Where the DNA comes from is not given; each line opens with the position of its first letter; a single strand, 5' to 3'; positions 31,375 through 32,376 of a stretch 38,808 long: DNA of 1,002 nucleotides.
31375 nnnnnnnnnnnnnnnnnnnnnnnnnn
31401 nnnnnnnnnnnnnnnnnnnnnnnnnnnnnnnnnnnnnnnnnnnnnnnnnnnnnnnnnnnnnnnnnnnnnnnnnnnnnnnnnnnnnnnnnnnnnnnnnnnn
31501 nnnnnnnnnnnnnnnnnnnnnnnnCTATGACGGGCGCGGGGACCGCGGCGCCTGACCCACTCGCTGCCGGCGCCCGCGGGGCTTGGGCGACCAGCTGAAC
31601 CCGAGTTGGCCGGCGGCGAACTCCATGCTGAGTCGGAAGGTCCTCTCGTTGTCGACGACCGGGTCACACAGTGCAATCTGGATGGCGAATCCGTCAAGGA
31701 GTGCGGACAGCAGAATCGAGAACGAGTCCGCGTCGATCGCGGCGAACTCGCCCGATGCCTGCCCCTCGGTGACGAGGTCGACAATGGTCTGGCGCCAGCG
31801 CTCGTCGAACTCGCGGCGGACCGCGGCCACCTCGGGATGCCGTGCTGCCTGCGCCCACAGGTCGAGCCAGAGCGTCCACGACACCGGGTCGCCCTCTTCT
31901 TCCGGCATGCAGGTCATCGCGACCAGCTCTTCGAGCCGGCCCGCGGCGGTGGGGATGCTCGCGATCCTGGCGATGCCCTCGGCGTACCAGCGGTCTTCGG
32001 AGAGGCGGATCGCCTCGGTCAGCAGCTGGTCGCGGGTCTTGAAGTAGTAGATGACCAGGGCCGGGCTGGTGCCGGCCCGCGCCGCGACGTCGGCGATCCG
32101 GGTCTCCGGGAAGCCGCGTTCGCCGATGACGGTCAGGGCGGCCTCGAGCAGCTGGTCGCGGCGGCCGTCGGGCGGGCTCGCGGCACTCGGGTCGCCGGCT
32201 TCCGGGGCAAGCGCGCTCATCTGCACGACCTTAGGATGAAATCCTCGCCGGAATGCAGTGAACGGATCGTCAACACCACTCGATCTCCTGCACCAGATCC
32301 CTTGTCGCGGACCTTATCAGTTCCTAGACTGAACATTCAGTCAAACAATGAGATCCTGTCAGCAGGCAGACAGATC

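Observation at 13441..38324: Three near-identical promoter-operator cassettes define a dispersed regulon, probably controlled by the TetR at 31525-32226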

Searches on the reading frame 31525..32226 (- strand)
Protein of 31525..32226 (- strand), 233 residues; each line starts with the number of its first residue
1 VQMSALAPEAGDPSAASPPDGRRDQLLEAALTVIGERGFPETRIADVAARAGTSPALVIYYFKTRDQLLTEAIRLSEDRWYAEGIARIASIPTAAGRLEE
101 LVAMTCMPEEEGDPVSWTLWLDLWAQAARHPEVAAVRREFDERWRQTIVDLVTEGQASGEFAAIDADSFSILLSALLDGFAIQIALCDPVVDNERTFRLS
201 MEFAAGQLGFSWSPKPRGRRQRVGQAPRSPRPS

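Call 10: search_protein_families(library=pfam, proteins=[window:31525-32226:-])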
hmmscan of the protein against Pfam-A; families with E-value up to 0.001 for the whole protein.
window:31525-32226:- (233 aa): 4 families
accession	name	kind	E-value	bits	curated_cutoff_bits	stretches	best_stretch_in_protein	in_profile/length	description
PF13977.11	TetR_C_6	-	5.8e-22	78.5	27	1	104-208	10-114/115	BetI-type transcriptional repressor, C-terminal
PF00440.29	TetR_N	-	1.8e-12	47.3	24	1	26-71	1-46/47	Bacterial regulatory proteins, tetR family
PF16859.10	TetR_C_11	-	1.2e-05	26.1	32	1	113-176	24-89/113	Tetracyclin repressor-like, C-terminal domain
PF16925.10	TetR_C_13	-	3.2e-05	24.7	27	1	128-187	36-96/109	Tetracyclin repressor-like, C-terminal domain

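Call 14: find_homologous_proteins(query=window:31525-32226:-, max_evalue=1e-20)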
Query window:31525-32226:- (233 aa): 3355 proteins with E <= 1e-20 among 5779 candidates; the best 120 are listed.
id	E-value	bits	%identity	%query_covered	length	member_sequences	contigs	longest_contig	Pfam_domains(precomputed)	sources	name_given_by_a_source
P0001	8.2e-147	505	100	99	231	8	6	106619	PF13977.12,PF00440.30,PF16859.11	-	-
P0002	5.4e-130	450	88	98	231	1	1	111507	PF13977.12,PF00440.30,PF16859.11,PF16925.11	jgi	jgi:AcrR family transcriptional regulator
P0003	6.0e-129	446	86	99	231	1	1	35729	PF13977.12,PF00440.30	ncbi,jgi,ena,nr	ncbi:MAG TPA: TetR family transcriptional regulator C-terminal domain-containing protein [Mycobacter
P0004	1.1e-119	416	82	97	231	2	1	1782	PF13977.12,PF00440.30,PF16925.11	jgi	jgi:AcrR family transcriptional regulator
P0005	3.4e-119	414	84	97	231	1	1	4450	PF13977.12,PF00440.30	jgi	jgi:AcrR family transcriptional regulator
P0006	9.5e-118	410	82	97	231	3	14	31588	PF13977.12,PF00440.30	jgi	jgi:AcrR family transcriptional regulator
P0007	5.2e-117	407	82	97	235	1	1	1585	PF13977.12,PF00440.30,PF16925.11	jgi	jgi:AcrR family transcriptional regulator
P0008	5.7e-116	404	82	97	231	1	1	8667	PF13977.12,PF00440.30,PF16925.11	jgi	jgi:AcrR family transcriptional regulator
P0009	5.0e-114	398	81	94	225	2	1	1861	PF13977.12,PF00440.30,PF16925.11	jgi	jgi:AcrR family transcriptional regulator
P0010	8.0e-113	394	79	99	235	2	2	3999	PF13977.12,PF00440.30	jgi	jgi:AcrR family transcriptional regulator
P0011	1.3e-112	393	81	95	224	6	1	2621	PF13977.12,PF00440.30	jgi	jgi:AcrR family transcriptional regulator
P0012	3.7e-111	388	80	99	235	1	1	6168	PF13977.12,PF00440.30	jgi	jgi:AcrR family transcriptional regulator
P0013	3.2e-108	379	77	99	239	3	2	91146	PF13977.12,PF00440.30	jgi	jgi:AcrR family transcriptional regulator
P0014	7.3e-108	377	78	99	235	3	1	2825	PF13977.12,PF00440.30,PF16925.11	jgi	jgi:AcrR family transcriptional regulator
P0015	1.3e-106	373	79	91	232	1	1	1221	PF13977.12,PF00440.30,PF16925.11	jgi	jgi:AcrR family transcriptional regulator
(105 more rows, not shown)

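Call 16: find_related_loci(query=A1, collection=genome_contigs, flank=10000)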
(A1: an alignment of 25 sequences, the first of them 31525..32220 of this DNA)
Query A1 (231 aa) in genome_contigs; peptide patterns used: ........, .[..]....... (x = any residue, [..] = any of these).
570 stretches matched a pattern; 549 encode a relative of the query (tblastn E <= 1e-3); the best 80 are kept; 79 distinct loci.
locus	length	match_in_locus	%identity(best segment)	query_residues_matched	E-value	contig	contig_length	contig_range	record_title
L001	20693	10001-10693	97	1-231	4e-148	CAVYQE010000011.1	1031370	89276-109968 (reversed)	MAG: uncultured Actinomycetota bacterium isolate MFD05502.bin.1.113 genome assembly, contig: contig_8542, whole genome s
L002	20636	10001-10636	75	1-211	3e-101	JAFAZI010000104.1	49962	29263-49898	MAG: Frankiaceae bacterium isolate CP_BM_RX_R9_1 BM_RX_R9_k147_3031719, whole genome shotgun sequence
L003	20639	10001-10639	74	1-218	7e-100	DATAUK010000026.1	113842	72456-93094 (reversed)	MAG TPA_asm: Mycobacteriales bacterium isolate SMAG_U5570 k141_2096047, whole genome shotgun sequence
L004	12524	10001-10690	68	1-231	5e-98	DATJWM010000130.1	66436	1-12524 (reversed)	MAG TPA_asm: Mycobacteriales bacterium isolate SMAG_U15099 k141_2867183, whole genome shotgun sequence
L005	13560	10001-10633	68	6-226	1e-91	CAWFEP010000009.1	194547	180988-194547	MAG: uncultured Actinomycetota bacterium isolate MFD04434.bin.2.51 genome assembly, contig: contig_46294, whole genome s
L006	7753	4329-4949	66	12-217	2e-90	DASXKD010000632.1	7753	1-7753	MAG TPA_asm: Streptosporangiaceae bacterium isolate SMAG_U5267 k141_4304885, whole genome shotgun sequence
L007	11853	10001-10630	69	18-223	3e-90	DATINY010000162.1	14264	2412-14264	MAG TPA_asm: Streptosporangiaceae bacterium isolate SMAG_U15809 k141_199068, whole genome shotgun sequence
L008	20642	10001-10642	67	18-231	3e-90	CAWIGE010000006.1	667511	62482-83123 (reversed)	MAG: uncultured Actinomycetes bacterium isolate MFD09603.bin.2.193 genome assembly, contig: contig_29516, whole genome s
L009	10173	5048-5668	66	12-217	1e-89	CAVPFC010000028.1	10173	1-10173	MAG: uncultured Actinomycetes bacterium isolate MFD10071.bin.2.80 genome assembly, contig: contig_165680, whole genome s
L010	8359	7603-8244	67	18-229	2e-89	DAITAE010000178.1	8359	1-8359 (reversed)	MAG TPA_asm: Streptosporangiaceae bacterium isolate CTOTU27891 NODE_1626_length_8359_cov_6.567919, whole genome shotgun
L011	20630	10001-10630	64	12-220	4e-89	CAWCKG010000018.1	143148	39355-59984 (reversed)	MAG: uncultured Actinomycetes bacterium isolate MFD00731.bin.2.159 genome assembly, contig: contig_2332, whole genome sh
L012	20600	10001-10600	68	12-210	6e-88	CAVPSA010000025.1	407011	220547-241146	MAG: uncultured Actinomycetes bacterium isolate MFD00008.bin.1.128 genome assembly, contig: contig_29515, whole genome s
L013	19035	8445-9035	71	18-214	5e-88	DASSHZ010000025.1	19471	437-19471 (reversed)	MAG TPA_asm: Nocardioidaceae bacterium isolate SMAG_U1074 k141_1016152, whole genome shotgun sequence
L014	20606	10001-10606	69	12-212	4e-88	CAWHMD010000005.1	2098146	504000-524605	MAG: uncultured Actinomycetes bacterium isolate MFD09603.bin.1.32 genome assembly, contig: contig_1945, whole genome sho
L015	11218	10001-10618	68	18-219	8e-88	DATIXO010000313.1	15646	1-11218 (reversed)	MAG TPA_asm: Streptosporangiaceae bacterium isolate SMAG_U15251 k141_1341982, whole genome shotgun sequence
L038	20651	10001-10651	65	18-231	2e-85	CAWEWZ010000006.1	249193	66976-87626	MAG: uncultured Acidimicrobiaceae bacterium isolate MFD05502.bin.2.144 genome assembly, contig: contig_52396, whole geno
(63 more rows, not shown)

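Call 22: search_protein_families(library=ncbifam, proteins=[window:31525-32220:-], max_evalue=0.00001)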
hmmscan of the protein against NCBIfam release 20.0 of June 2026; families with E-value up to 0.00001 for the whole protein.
window:31525-32220:- (231 aa): 9 families
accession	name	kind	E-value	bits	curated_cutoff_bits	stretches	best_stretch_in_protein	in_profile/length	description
TIGR03384.1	betaine_BetI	equivalog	7.7e-23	81.2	201.3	1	18-198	7-181/189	choline-binding transcriptional repressor BetI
NF001978.0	PRK00767.1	equivalog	3.9e-21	75.8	118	1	20-206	10-191/197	transcriptional regulator BetI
NF050111.1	TransRegSACE7040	equivalog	1.5e-08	34.8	250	1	20-153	2-136/186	SACE_7040 family transcriptional regulator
NF011572.0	PRK14996.1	equivalog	2.5e-08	34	144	1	18-163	7-146/192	TetR family transcriptional regulator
NF041196.1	ScbR_bind_reg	equivalog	3.6e-07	30.6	150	1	21-177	8-160/191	ScbR family autoregulator-binding transcription factor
NF053878.1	FATransRegFadRBac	equivalog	1.3e-06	28.3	200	1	22-121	6-105/190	fatty acid metabolism transcriptional regulator FadR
TIGR03613.1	RutR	equivalog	4.4e-06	26.7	368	1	18-80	7-69/202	pyrimidine utilization regulatory protein R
NF040929.1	quorum_TF_HapR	equivalog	6.9e-06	25.9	350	0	16-71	12-67/200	LuxR/HapR/OpaR family quorum-sensing transcriptional regulator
NF037937.1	septum_RefZ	equivalog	8.9e-06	25.7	180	0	21-71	1-51/195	forespore capture DNA-binding protein RefZ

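Call 29: search_protein_families(library=pfam, proteins=[L008:1526-2104:+, L008:5325-5873:+, L008:11839-12690:-, L008:13555-14460:-, L038:16707-17423:+, L038:17374-18180:+, L038:18694-20637:-, L014:5313-5975:+, L014:19634-20134:+, L014:17571-18152:+], max_evalue=0.0001)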
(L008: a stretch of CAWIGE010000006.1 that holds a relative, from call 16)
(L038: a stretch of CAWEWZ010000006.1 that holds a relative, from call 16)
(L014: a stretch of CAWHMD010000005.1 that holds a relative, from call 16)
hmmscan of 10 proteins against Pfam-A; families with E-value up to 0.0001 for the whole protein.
L008:1526-2104:+ (192 aa): 1 family
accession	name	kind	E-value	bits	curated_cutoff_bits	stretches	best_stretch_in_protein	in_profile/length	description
PF00255.25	GSHPx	-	1.7e-39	134.2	27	1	33-139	1-107/108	Glutathione peroxidase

L008:5325-5873:+ (182 aa): 0 families

L008:11839-12690:- (283 aa): 1 family
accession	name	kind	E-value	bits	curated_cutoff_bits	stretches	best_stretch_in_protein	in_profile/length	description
PF04672.18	Methyltransf_19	-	3.4e-106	355.1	26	1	25-282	6-267/268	S-adenosyl methyltransferase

L008:13555-14460:- (301 aa): 2 families
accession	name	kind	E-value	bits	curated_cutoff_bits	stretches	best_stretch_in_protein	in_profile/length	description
PF19054.6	DUF5753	-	4.9e-63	212.4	23.4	1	117-296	2-178/178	Domain of unknown function (DUF5753)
PF13560.12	HTH_31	-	3.4e-16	59.8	27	1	30-89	2-62/64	Helix-turn-helix domain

L038:16707-17423:+ (238 aa): 1 family
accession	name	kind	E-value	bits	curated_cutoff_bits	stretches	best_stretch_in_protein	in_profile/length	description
PF00389.36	2-Hacid_dh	-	1.5e-13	51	24.6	1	124-205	24-102/134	D-isomer specific 2-hydroxyacid dehydrogenase, catalytic domain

L038:17374-18180:+ (268 aa): 1 family
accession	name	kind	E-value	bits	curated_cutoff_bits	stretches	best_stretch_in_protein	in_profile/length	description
PF02826.25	2-Hacid_dh_C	-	1.3e-44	152.1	25.1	1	3-163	20-178/178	D-isomer specific 2-hydroxyacid dehydrogenase, NAD binding domain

L038:18694-20637:- (647 aa): 6 families
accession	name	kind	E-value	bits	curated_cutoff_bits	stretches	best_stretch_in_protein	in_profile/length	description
PF00282.25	Pyridoxal_deC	-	3.1e-55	187.9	27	1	252-591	21-374/375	Pyridoxal-dependent decarboxylase conserved domain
PF13649.12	Methyltransf_25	-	3.5e-18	66.5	27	1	16-106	1-97/97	Methyltransferase domain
PF08241.18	Methyltransf_11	-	1.3e-13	51.8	21.2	1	17-109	1-94/95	Methyltransferase domain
PF08242.18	Methyltransf_12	-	2.4e-11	44.6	30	1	17-108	1-98/98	Methyltransferase domain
PF13489.12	Methyltransf_23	-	9.3e-08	32.4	27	1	11-78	21-87/164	Methyltransferase domain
PF13847.12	Methyltransf_31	-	3.1e-07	30.6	27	1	15-79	6-81/145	Methyltransferase domain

L014:5313-5975:+ (220 aa): 0 families

L014:19634-20134:+ (166 aa): 0 families

L014:17571-18152:+ (193 aa): 1 family
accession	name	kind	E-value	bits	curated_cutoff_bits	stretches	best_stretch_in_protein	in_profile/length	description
PF03352.18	Adenine_glyco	-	1.8e-56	191.2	25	1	17-187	1-176/177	Methyladenine glycosylase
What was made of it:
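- Tried and rejected: They are not conserved and look like unrelated insertions (call 29).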

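Call 38: search_solved_structures(query=window:31525-32220:-, max_evalue=0.000001)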
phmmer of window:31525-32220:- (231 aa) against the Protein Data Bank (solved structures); distinct sequences matched with E-value up to 0.000001: 13.
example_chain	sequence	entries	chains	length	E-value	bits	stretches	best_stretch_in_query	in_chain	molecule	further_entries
4ich_A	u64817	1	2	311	2e-25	92.9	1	12-183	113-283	Transcriptional regulator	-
4kwa_A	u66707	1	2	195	9.5e-25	90.7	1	20-183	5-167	Transcriptional regulator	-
4jnn_A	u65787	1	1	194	1.5e-24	90.1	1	21-183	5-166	Transcriptional regulator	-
4nel_A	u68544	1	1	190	1.5e-24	90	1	21-183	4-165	Transcriptional regulator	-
2g3b_A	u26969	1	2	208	2.3e-13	53.4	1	20-187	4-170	putative TetR-family transcriptional regulator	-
2gfn_A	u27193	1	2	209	8.2e-12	48.4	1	18-190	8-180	HTH-type transcriptional regulator pksA related protein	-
3e7q_A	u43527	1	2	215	5.6e-10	42.4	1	16-184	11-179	transcriptional regulator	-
3s5r_A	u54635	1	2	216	1.6e-09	40.9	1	19-71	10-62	Transcriptional regulator TetR family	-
3crj_A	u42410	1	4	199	2.5e-09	40.3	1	20-204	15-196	Transcription regulator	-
2nx4_A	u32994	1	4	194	5.8e-09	39.1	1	17-203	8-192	Transcriptional regulator, TetR family protein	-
9b7y_A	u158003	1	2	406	4e-08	36.3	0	16-81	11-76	Transcriptional repressor Mce3R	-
2zcx_A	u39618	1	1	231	3.8e-07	33.1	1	15-94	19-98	TetR-family transcriptional regulator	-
3hta_A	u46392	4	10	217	8.8e-07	31.9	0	6-192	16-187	EbrA repressor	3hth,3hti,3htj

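Call 54: search_solved_structures(query=L001:3270-4436:-, max_evalue=1e-40)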
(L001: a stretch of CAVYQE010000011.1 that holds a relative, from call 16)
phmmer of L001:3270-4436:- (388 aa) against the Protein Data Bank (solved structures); distinct sequences matched with E-value up to 1e-40: 19.
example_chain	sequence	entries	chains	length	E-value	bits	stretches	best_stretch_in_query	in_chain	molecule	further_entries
6fah_C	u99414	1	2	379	2e-54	188.5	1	12-381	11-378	Caffeyl-CoA reductase-Etf complex subunit CarC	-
1ukw_A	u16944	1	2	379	4.6e-54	187.3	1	3-379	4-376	acyl-CoA dehydrogenase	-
1jqi_A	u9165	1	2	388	7.1e-52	180.1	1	11-381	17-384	short chain acyl-CoA dehydrogenase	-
7y0a_A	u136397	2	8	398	3.9e-51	177.6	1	14-381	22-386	Short-chain specific acyl-CoA dehydrogenase, mitochondrial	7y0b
8sgs_A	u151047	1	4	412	4.6e-51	177.4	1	14-381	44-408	Short-chain specific acyl-CoA dehydrogenase, mitochondrial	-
3mdd_A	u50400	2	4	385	6.3e-51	176.9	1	2-377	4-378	MEDIUM CHAIN ACYL-COA DEHYDROGENASE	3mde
1udy_A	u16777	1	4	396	6.9e-51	176.8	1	2-377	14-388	Acyl-CoA dehydrogenase, medium-chain specific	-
2vig_A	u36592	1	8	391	9.6e-51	176.3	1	14-381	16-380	SHORT-CHAIN SPECIFIC ACYL-COA DEHYDROGENASE,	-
4p13_A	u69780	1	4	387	6.3e-50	173.7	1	2-377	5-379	Medium-chain specific acyl-CoA dehydrogenase, mitochondrial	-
1ege_A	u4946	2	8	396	2.4e-49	171.8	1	2-377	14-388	MEDIUM CHAIN ACYL-COA DEHYDROGENASE | Acyl-CoA dehydrogenase, medium-chain specific, mitochondrial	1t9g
2a1t_A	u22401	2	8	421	3e-49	171.4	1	2-377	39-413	Acyl-CoA dehydrogenase, medium-chain specific, mitochondrial precursor | Medium-chain specific acyl-CoA dehydrogenase, mitochondrial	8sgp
1egc_A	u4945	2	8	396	3.4e-49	171.3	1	2-377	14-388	MEDIUM CHAIN ACYL-COA DEHYDROGENASE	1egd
5ol2_C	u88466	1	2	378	8.1e-48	166.7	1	46-381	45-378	Acyl-CoA dehydrogenase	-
5lnx_A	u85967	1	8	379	9.7e-44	153.3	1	50-377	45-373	Acyl-CoA dehydrogenase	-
4l1f_A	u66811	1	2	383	1.4e-43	152.8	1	49-376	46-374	Acyl-CoA dehydrogenase domain protein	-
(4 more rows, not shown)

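Call 73: search_protein_families(library=ncbifam, proteins=[L001:3270-4436:-], max_evalue=1e-10)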
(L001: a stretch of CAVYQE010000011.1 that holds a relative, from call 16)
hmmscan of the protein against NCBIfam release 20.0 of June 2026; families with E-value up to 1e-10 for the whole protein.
L001:3270-4436:- (388 aa): 16 families
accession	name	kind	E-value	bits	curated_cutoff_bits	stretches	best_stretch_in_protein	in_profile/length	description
NF042972.1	AcrlCoAredClosAcrC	equivalog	7.8e-57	192.6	640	1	2-378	3-375/378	acryloyl-CoA reductase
NF043006.1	CyhCrbnylCoADH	equivalog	3.2e-52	177.8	650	1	49-379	45-375/380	cyclohexane-1-carbonyl-CoA dehydrogenase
NF058590.1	AcCoDHFadEBacil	equivalog_domain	5.7e-50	170.4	600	1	46-386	60-417/586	acyl-CoA dehydrogenase FadE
NF045652.1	ProlPCPDhRedW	equivalog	1e-46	159.5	650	1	47-379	39-373/376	L-prolyl-[peptidyl-carrier protein] dehydrogenase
NF053553.1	prodigi_MBC_PigA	equivalog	5e-45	154.2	500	1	3-379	4-379/381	prodigiosin MBC biosynthesis dehydrogenase PigA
NF002885.1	PRK03354.1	equivalog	1.1e-43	149.7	540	1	49-372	47-366/378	crotonobetainyl-CoA dehydrogenase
NF042439.1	SulpropCoADesulf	equivalog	7.7e-42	143.4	600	1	48-380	33-371/379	3-sulfinopropanoyl-CoA desulfinase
NF008997.0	PRK12341.1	equivalog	2.9e-41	141.8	537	1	50-378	48-374/382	acyl-CoA dehydrogenase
NF045552.1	GlutCoADH_Des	equivalog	2.8e-40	138.7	470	1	10-376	11-376/387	glutaryl-CoA dehydrogenase Acd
TIGR03207.1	cyc_hxne_CoA_dh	equivalog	3.4e-39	134.6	575.35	1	11-377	8-369/372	cyclohexanecarboxyl-CoA dehydrogenase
TIGR03204.1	pimC_large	equivalog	8.7e-22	77.5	623.85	1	49-341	50-340/395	pimeloyl-CoA dehydrogenase large subunit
NF052270.1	Staph_DH_FadE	equivalog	2.8e-19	69.1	600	1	103-379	123-392/400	acyl-CoA dehydrogenase FadE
TIGR03203.1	pimD_small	equivalog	4.4e-17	62.2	652.7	1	49-363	47-361/378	pimeloyl-CoA dehydrogenase small subunit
NF037942.1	ac_ACP_DH_MbtN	equivalog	1e-13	50.8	700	1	113-380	104-366/376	mycobactin biosynthesis acyl-ACP dehydrogenase MbtN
NF049984.1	Rv1679_FadE16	equivalog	1.8e-12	47.2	600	1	34-368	23-354/371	Rv1679 family acyl-CoA dehydrogenase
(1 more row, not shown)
